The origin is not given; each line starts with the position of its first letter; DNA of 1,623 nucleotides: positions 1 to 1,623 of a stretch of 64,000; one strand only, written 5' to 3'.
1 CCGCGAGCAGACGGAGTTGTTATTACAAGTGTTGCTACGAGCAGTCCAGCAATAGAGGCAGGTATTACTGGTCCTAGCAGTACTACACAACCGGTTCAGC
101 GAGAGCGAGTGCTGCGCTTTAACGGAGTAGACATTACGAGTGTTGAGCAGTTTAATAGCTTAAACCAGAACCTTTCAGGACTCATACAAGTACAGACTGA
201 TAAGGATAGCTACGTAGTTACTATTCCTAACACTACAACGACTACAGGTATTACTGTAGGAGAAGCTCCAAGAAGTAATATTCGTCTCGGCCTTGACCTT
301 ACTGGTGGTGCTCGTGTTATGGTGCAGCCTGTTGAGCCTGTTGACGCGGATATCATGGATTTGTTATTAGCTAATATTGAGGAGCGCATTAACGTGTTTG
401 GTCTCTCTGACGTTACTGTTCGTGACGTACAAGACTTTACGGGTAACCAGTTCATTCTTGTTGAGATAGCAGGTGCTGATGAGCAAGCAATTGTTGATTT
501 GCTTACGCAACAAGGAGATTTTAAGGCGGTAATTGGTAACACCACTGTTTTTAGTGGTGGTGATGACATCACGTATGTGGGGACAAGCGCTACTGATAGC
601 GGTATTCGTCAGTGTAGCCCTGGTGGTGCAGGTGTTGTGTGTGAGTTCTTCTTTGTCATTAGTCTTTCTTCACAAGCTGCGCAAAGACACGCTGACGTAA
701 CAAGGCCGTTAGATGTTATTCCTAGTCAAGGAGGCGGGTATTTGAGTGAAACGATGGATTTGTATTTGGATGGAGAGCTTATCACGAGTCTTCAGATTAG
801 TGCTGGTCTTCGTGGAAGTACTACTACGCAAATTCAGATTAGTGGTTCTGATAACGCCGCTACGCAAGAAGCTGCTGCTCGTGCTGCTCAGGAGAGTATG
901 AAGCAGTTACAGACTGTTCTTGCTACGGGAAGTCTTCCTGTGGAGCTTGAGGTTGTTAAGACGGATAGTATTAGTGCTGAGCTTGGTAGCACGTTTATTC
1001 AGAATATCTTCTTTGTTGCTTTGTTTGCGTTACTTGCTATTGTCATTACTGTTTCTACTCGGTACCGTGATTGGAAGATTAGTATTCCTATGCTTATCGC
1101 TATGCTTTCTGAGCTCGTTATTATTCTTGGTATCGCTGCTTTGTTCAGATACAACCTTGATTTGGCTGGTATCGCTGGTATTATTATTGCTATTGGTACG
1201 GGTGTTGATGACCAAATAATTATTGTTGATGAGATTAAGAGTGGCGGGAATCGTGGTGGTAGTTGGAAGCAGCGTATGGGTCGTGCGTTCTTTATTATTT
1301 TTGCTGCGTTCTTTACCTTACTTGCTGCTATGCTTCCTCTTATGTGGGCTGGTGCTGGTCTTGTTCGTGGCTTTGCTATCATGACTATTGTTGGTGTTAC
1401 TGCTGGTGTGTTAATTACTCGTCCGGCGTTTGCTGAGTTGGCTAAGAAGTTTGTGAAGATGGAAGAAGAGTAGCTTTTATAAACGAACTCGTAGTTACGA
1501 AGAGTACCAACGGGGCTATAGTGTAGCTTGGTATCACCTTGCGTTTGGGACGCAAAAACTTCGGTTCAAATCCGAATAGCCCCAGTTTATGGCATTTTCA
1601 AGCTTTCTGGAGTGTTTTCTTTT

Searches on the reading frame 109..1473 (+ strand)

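Call 91: search_protein_families(library=pfam, proteins=[window:109-1473:+], max_evalue=0.001)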
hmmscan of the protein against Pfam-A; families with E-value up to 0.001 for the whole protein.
window:109-1473:+ (454 aa): 2 families
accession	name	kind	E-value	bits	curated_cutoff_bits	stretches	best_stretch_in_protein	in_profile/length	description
PF02355.23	SecD_SecF_C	-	3.4e-19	69.4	20.5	1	279-435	12-173/189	Protein export membrane protein SecD/SecF, C-terminal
PF03176.21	MMPL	-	0.00015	21.3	20.5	1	238-439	88-296/333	MMPL family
